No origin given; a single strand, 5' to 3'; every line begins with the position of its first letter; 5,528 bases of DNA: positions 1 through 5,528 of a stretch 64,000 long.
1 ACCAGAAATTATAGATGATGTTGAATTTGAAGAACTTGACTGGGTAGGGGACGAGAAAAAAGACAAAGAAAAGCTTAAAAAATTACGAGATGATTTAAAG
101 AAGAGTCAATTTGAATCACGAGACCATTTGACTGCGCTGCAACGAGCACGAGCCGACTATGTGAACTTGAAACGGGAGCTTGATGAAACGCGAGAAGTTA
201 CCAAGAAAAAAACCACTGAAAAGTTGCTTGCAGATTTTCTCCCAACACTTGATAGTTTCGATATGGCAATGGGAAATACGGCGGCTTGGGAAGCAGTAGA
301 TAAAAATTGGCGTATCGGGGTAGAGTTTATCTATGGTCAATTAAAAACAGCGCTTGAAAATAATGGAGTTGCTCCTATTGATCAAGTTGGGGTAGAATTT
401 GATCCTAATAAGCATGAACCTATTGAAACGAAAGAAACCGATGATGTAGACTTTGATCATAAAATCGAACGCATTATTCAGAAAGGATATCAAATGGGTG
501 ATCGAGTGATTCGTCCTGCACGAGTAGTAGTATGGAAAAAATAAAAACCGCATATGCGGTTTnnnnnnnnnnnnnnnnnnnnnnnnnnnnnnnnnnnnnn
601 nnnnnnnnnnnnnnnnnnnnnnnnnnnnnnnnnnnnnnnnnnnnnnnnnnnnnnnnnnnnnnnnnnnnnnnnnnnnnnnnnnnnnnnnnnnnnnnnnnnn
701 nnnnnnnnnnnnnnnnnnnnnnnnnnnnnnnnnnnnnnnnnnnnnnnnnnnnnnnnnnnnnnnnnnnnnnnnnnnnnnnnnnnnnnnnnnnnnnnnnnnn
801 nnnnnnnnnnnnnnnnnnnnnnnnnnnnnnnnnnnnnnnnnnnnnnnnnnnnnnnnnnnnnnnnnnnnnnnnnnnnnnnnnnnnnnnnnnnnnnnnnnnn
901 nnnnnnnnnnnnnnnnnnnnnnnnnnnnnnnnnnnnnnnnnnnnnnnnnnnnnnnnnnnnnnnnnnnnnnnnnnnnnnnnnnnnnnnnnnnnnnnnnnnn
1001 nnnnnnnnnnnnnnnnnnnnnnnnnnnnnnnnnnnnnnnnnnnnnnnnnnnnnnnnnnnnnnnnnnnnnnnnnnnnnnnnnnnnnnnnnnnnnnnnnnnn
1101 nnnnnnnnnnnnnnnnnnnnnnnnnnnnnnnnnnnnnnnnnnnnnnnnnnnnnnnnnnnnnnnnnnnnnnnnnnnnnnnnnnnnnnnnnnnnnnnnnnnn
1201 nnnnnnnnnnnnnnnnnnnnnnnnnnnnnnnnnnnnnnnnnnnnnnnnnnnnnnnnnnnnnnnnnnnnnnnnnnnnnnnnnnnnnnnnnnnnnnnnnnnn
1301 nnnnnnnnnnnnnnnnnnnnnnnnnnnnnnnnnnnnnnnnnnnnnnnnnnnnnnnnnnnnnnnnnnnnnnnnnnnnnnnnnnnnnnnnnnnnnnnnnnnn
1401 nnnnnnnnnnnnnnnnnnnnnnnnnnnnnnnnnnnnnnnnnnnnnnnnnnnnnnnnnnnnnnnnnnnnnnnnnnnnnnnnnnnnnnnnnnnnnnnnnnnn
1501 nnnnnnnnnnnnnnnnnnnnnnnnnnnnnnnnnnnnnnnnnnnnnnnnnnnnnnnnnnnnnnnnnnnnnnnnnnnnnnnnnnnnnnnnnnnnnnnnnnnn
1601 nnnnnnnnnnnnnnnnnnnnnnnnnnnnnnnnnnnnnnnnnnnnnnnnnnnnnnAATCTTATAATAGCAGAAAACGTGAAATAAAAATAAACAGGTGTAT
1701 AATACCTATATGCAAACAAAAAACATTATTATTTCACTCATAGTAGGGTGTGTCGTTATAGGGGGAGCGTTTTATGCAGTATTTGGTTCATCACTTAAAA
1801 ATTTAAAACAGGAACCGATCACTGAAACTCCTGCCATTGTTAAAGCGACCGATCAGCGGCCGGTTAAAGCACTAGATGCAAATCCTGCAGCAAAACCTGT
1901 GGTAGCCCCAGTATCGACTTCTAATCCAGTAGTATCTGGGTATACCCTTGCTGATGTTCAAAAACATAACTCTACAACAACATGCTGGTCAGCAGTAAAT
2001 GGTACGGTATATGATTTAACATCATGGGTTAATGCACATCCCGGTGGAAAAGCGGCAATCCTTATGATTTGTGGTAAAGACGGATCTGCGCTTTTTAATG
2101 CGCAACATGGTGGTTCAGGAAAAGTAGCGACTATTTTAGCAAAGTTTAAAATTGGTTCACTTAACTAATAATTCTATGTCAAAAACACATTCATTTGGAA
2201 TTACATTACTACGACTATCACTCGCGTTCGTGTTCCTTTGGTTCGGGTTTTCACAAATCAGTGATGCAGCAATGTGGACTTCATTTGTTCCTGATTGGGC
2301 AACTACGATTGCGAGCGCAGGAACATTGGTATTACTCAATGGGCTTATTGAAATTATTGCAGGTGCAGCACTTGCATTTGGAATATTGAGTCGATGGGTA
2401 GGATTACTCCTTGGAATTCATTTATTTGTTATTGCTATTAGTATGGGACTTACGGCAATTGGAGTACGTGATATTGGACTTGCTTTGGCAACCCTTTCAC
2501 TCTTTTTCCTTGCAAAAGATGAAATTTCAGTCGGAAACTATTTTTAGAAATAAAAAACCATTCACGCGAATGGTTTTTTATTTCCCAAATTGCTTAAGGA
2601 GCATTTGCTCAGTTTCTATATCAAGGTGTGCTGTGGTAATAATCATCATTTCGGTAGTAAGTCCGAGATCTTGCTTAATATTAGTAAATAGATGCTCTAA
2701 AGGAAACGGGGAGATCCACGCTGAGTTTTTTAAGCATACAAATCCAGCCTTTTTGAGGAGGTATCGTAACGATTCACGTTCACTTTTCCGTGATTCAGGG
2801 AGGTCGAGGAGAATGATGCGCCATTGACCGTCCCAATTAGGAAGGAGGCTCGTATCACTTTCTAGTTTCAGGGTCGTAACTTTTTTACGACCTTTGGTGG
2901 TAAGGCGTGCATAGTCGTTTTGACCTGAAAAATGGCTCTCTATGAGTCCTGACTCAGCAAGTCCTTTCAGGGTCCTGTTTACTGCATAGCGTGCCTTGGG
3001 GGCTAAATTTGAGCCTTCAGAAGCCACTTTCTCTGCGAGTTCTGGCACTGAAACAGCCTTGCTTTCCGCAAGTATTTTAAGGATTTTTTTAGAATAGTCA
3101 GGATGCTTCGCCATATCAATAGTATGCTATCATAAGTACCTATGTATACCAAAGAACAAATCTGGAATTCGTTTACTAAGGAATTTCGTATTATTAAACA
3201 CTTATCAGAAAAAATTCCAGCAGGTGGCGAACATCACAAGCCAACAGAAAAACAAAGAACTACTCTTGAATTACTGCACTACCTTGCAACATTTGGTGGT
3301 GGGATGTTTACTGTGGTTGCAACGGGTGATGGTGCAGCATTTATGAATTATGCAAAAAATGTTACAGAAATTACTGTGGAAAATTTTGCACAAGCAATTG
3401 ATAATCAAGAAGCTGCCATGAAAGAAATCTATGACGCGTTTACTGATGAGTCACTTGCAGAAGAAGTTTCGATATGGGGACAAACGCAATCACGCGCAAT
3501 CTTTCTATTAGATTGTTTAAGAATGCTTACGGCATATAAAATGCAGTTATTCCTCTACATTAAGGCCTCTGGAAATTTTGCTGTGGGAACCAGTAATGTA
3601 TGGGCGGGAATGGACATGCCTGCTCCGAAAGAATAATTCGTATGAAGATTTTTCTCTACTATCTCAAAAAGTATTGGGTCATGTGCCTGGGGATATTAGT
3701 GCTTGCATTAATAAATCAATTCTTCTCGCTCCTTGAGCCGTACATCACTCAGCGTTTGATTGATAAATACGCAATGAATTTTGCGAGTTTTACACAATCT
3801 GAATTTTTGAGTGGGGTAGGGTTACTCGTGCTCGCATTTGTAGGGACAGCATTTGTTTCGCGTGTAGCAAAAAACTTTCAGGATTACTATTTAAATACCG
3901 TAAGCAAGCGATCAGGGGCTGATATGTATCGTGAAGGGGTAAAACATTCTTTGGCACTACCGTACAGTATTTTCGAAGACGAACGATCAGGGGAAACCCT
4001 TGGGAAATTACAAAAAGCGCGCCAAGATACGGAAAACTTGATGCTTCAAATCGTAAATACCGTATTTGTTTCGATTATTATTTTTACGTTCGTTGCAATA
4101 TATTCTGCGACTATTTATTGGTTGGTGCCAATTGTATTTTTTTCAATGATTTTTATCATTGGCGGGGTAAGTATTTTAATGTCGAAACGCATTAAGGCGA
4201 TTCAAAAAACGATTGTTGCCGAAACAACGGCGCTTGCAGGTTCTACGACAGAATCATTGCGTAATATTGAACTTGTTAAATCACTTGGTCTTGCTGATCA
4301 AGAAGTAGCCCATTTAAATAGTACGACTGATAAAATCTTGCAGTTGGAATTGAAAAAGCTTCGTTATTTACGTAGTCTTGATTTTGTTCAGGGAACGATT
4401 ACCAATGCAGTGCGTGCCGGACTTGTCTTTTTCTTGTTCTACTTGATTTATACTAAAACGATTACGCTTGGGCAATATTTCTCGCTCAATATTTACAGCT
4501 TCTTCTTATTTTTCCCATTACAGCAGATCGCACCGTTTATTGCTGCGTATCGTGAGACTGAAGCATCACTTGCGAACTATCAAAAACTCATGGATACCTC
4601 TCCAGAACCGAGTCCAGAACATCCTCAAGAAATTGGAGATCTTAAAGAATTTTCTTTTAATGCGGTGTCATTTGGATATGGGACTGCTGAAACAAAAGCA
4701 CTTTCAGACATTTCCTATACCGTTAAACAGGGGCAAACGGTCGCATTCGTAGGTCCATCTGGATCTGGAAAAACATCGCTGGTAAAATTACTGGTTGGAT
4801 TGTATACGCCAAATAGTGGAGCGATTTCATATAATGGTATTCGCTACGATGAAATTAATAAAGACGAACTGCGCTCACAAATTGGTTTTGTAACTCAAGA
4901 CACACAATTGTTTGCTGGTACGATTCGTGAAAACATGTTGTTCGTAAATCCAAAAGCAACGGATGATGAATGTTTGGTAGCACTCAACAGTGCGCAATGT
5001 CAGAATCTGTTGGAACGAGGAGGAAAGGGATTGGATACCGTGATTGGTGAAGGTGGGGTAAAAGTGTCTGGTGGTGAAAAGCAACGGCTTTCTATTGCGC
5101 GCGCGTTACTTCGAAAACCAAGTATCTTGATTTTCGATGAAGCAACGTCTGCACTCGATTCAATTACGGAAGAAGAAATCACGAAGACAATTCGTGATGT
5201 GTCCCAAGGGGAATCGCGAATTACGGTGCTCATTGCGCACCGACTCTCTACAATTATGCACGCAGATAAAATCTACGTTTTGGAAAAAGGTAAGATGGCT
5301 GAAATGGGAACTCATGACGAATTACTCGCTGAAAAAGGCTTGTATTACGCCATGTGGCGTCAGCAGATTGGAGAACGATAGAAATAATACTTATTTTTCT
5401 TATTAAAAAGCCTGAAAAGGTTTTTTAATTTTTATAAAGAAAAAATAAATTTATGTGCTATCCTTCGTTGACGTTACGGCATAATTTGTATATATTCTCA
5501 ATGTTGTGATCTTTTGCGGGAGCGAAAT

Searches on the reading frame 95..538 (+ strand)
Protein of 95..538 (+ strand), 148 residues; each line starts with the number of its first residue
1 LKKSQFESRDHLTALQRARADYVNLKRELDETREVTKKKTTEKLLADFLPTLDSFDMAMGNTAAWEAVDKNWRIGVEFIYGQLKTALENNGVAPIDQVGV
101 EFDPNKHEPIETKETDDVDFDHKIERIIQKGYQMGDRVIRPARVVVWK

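Call 109: search_protein_families(library=pfam, proteins=[window:95-538:+], max_evalue=0.001)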
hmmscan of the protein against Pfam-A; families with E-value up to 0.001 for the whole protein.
window:95-538:+ (148 aa): 1 family
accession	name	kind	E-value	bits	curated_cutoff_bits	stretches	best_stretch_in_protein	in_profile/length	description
PF01025.24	GrpE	-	4.3e-36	124.5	25.8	1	7-147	26-164/165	GrpE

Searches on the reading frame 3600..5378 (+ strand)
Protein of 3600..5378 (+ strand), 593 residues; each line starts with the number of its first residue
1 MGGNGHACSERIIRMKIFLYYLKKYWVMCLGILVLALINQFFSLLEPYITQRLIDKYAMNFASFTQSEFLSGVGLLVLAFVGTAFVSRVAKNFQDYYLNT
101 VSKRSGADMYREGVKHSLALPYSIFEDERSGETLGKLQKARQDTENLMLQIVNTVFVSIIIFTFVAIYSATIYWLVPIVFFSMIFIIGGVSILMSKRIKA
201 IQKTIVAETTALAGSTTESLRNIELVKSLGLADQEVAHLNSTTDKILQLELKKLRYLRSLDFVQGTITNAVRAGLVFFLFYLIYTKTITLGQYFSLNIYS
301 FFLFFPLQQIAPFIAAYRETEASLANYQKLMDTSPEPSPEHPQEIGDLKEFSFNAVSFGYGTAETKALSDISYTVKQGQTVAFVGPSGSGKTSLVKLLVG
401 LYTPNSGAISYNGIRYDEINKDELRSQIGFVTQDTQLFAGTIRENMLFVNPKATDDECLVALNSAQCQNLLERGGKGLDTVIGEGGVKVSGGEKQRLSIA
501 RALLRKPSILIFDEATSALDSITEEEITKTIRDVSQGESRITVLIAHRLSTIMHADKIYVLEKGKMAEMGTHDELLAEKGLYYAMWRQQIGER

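Call 109: search_protein_families(library=pfam, proteins=[window:3600-5378:+], max_evalue=0.001)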
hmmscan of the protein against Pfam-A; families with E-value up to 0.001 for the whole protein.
window:3600-5378:+ (593 aa): 4 families
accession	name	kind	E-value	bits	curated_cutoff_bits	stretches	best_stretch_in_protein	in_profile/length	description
PF00005.33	ABC_tran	-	5.7e-34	118.1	25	1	368-517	1-137/137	ABC transporter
PF00664.28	ABC_membrane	-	3.3e-28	99.6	28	1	32-307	4-274/274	ABC transporter transmembrane region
PF02463.25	SMC_N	-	3.1e-05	23.9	40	0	488-562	136-212/220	RecF/RecN/SMC N terminal domain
PF03193.22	RsgA_GTPase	-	0.00031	21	30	1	363-410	92-138/174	RsgA GTPase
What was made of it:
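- On Sec-secreted peptide or class II bacteriocin: The nearest ABC exporter (3600-5381) has only ABC_membrane and ABC_tran domains (call 109).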
